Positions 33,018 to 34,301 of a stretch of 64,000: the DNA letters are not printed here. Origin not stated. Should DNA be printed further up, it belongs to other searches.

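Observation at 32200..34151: Family C: three paralogues of a 3-TM anchor fused to a jelly-roll-like domain, two of them in tandem directly after the giant gene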

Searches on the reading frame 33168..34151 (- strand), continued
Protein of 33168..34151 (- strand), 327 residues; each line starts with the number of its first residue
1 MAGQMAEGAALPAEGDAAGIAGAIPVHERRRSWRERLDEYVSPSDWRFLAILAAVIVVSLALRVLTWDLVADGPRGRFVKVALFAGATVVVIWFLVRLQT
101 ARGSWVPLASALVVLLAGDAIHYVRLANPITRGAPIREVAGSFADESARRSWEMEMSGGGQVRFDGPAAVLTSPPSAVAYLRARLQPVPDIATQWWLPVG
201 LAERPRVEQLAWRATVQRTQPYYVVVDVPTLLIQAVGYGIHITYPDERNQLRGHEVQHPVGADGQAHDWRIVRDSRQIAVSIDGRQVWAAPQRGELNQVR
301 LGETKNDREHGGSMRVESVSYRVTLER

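Call 53: search_protein_families(library=pfam, proteins=[L017:1818-5660:+, L017:5578-6852:+, L017:8903-9733:+, L017:9591-11054:+, L017:12307-13218:+, L017:13103-14551:+, L017:248-2038:-, L017:15474-16520:-], max_evalue=0.01)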
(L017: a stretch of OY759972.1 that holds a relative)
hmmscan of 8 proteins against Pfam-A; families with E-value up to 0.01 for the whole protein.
L017:1818-5660:+ (1280 aa): 19 families
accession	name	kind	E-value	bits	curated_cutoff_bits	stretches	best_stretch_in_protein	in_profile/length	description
PF00005.33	ABC_tran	-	4.6e-65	218.8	25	2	413-562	1-137/137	ABC transporter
PF00664.28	ABC_membrane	-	5.9e-49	167.6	28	2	747-978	42-273/274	ABC transporter transmembrane region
PF02463.25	SMC_N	-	3.3e-16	59.8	40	2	1077-1232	135-210/220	RecF/RecN/SMC N terminal domain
PF13401.12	AAA_22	-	2.1e-08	35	27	1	426-578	8-107/130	AAA domain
PF06414.18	Zeta_toxin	-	3.8e-07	30.2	22.3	0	428-464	21-57/199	Zeta toxin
PF13191.12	AAA_16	-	7e-06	27.1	32.6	1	424-579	25-159/167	AAA ATPase domain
PF13304.12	AAA_21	-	3.9e-05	24.3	27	0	427-565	3-122/304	AAA domain, putative AbiEii toxin, Type IV TA system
PF00270.35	DEAD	-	4.7e-05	23.6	26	0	1052-1208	14-145/167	DEAD/DEAH box helicase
PF00004.35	AAA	-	7.3e-05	23.7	21.2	0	1056-1159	2-73/131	ATPase family associated with various cellular activities (AAA)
PF03193.22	RsgA_GTPase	-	0.00011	22.5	30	0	424-444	107-127/174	RsgA GTPase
PF13555.12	AAA_29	-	0.00032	20.8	27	0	423-440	23-39/61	P-loop containing region of AAA domain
PF13481.12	AAA_25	-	0.00037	20.6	27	0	1025-1076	5-57/195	AAA domain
PF01926.29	MMR_HSR1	-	0.00059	20.4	21.9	0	426-445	2-21/113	50S ribosome-binding GTPase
PF13558.12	SbcC_Walker_B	-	0.0037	17.9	27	0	1179-1204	62-87/90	SbcC/RAD50-like, Walker B motif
PF01583.26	APS_kinase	-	0.0045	17.5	21.1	0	1052-1093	2-44/152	Adenylylsulphate kinase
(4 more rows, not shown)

L017:5578-6852:+ (424 aa): 2 families
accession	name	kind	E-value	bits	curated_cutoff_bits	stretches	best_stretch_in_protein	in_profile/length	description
PF01408.29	GFO_IDH_MocA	-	3.3e-20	73.4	24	1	43-159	2-118/120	Oxidoreductase family, NAD-binding Rossmann fold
PF22725.1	GFO_IDH_MocA_C3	-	1.4e-05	25.5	27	1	170-290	2-123/124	GFO/IDH/MocA C-terminal domain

L017:8903-9733:+ (276 aa): 0 families

L017:9591-11054:+ (487 aa): 0 families

L017:12307-13218:+ (303 aa): 0 families

L017:13103-14551:+ (482 aa): 1 family
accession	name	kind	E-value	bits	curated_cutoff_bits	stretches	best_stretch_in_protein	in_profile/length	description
PF17629.7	DUF5510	-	0.0033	17.8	27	1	355-387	15-46/62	Family of unknown function (DUF5510)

L017:248-2038:- (596 aa): 1 family
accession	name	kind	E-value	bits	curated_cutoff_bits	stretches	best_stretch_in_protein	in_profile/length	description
PF01555.25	N6_N4_Mtase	-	0.00085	19.8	26.7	0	171-209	167-203/221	DNA methylase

L017:15474-16520:- (348 aa): 1 family
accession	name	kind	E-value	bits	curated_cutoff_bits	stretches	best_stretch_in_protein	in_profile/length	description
PF00248.27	Aldo_ket_red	-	2.2e-69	234.2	24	1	16-322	2-289/291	Aldo/keto reductase family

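Call 58: search_protein_families(library=ncbifam, proteins=[P0156, P0185], max_evalue=1)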
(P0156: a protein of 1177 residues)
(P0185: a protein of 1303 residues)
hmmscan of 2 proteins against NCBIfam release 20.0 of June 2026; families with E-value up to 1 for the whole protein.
P0156 (1177 aa): 0 families

P0185 (1303 aa): 0 families

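Call 59: find_encoding_contigs(protein=P0156, flank=8000, max_places=3)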
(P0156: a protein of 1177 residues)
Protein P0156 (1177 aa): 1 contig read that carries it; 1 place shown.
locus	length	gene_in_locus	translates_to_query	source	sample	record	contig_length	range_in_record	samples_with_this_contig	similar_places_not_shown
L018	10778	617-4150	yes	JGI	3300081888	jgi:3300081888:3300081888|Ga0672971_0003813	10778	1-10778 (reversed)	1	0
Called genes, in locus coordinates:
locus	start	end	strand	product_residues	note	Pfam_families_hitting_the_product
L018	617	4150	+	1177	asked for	PF09586:YfhO (weak)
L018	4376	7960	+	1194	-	PF09586:YfhO (weak)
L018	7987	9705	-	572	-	-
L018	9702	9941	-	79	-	-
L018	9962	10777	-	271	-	?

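Call 60: find_encoding_contigs(protein=P0185, flank=10000, max_places=3)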
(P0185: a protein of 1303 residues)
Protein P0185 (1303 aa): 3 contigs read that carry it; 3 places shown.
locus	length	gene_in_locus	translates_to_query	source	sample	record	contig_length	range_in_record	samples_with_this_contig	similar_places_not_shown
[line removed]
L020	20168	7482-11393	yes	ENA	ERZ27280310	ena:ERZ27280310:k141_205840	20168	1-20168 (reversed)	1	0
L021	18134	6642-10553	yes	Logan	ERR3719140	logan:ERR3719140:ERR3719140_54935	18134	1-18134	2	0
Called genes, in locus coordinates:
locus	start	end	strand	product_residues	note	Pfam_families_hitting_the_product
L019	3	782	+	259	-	?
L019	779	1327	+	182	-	PF00588:SpoU_methylase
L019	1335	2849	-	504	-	PF11028:TMEM260_N (weak)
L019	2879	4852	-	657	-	-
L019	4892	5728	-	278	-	-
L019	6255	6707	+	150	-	-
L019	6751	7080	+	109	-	-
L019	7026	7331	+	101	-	-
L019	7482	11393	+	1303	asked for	-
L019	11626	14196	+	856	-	-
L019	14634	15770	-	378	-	PF01041:DegT_DnrJ_EryC1, PF00155:Aminotran_1_2 (weak)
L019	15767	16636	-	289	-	PF13489:Methyltransf_23, PF13847:Methyltransf_31 (weak), PF08241:Methyltransf_11, PF08242:Methyltransf_12, PF13649:Methyltransf_25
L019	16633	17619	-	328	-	PF00535:Glycos_transf_2, PF13641:Glyco_tranf_2_3 (weak)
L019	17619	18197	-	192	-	PF00583:Acetyltransf_1, PF13508:Acetyltransf_7 (weak), PF08445:FR47 (weak)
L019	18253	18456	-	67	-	-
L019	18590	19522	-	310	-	PF13489:Methyltransf_23, PF08241:Methyltransf_11, PF08242:Methyltransf_12, PF13649:Methyltransf_25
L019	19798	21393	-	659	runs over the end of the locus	PF01073:3Beta_HSD (weak), PF01370:Epimerase, PF04321:RmlD_sub_bind (weak), PF16363:GDP_Man_Dehyd, PF00535:Glycos_transf_2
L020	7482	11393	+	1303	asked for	-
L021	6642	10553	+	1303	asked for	-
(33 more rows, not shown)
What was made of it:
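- The fusion locus L019 has GT2, methyltransferases, DegT and a TMEM260_N-like gene (call 60).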

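Call 61: find_encoding_contigs(protein=P0164, flank=10000, max_places=3)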
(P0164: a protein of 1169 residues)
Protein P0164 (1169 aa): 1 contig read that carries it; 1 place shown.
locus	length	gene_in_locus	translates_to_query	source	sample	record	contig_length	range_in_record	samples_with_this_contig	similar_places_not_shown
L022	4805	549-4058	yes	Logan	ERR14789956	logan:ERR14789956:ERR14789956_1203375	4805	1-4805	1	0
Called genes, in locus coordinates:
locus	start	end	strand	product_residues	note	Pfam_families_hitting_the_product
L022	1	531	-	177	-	?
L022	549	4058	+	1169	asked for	-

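Call 68: search_protein_families(library=pfam, proteins=[L001:1304-2377:+, L001:2374-3702:+, L001:4691-6763:-, L001:190-1014:-, L001:12474-13340:+, L018:4376-7960:+, L018:7987-9705:-, L019:11626-14196:+, L019:2879-4852:-], max_evalue=0.1)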
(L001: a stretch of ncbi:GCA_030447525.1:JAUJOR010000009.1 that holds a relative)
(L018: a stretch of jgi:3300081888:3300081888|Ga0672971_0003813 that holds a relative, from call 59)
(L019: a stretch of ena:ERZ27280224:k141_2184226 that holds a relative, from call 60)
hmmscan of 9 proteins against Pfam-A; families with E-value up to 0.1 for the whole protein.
L001:1304-2377:+ (357 aa): 0 families

L001:2374-3702:+ (442 aa): 0 families

L001:4691-6763:- (690 aa): 0 families

L001:190-1014:- (274 aa): 0 families

L001:12474-13340:+ (288 aa): 0 families

L018:4376-7960:+ (1194 aa): 2 families
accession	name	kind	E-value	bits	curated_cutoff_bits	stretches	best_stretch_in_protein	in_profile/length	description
PF09586.16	YfhO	-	4e-06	26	28.5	1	753-818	766-832/835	Bacterial membrane protein YfhO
PF06197.19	DUF998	-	0.0034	17.5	30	1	457-579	68-175/184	Protein of unknown function (DUF998)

L018:7987-9705:- (572 aa): 0 families

L019:11626-14196:+ (856 aa): 1 family
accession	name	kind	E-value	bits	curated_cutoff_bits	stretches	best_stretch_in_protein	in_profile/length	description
PF09586.16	YfhO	-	0.00077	18.4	28.5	1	768-817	786-835/835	Bacterial membrane protein YfhO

L019:2879-4852:- (657 aa): 1 family
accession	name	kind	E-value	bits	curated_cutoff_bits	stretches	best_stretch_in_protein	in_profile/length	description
PF09586.16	YfhO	-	0.043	12.6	28.5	1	588-654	756-823/835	Bacterial membrane protein YfhO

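Call 78: fold_search(model_id=the predicted structure, library=viral)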
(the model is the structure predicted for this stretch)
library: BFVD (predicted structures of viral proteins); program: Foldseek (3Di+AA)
matches with E <= 10: 1380; with E <= 0.001: 366
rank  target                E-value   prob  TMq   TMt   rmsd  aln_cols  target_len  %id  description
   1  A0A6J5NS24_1          1.1e-09  1.00  0.38  0.17   8.3       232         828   16  Concanavalin A-like lectin/glucanases superfamily (Fragment) [uncultured Caudovirales phage]
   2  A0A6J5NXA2            4.6e-09  1.00  0.41  0.59   4.8       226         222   11  Uncharacterized protein [uncultured Caudovirales phage]
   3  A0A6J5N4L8            7.6e-09  1.00  0.43  0.19   5.9       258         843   12  SO2946-like C-terminal domain-containing protein [uncultured Caudovirales phage]
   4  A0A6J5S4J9            1.3e-08  1.00  0.43  0.53  10.8       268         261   13  Uncharacterized protein [uncultured Caudovirales phage]
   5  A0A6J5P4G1            1.3e-08  1.00  0.39  0.39   6.4       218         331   11  Concanavalin A-like lectin/glucanases superfamily [uncultured Caudovirales phage]
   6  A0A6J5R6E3            2.0e-08  1.00  0.39  0.16   7.6       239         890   11  LamG domain containing protein (Fragment) [uncultured Caudovirales phage]
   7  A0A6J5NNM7            2.1e-08  1.00  0.41  0.29   5.4       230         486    9  Uncharacterized protein [uncultured Caudovirales phage]
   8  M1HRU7                3.1e-08  1.00  0.38  0.39  22.1       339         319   12  (no name in the UniProt tables at hand)
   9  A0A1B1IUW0            4.1e-08  1.00  0.36  0.51   5.9       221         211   10  (no name in the UniProt tables at hand)
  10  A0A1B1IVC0            7.1e-08  1.00  0.38  0.46   6.0       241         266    9  (no name in the UniProt tables at hand)
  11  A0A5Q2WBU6            9.4e-08  1.00  0.38  0.49   5.3       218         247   10  (no name in the UniProt tables at hand)
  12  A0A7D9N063            1.1e-07  1.00  0.41  0.34   5.4       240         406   10  (no name in the UniProt tables at hand)
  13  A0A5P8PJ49            1.6e-07  1.00  0.37  0.21   5.9       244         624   11  Uncharacterized protein [Stenotrophomonas phage Mendera]
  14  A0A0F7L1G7            2.1e-07  1.00  0.42  0.24   4.9       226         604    8  Uncharacterized protein [uncultured marine virus]
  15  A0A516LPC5            2.4e-07  1.00  0.41  0.52   8.1       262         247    9  (no name in the UniProt tables at hand)
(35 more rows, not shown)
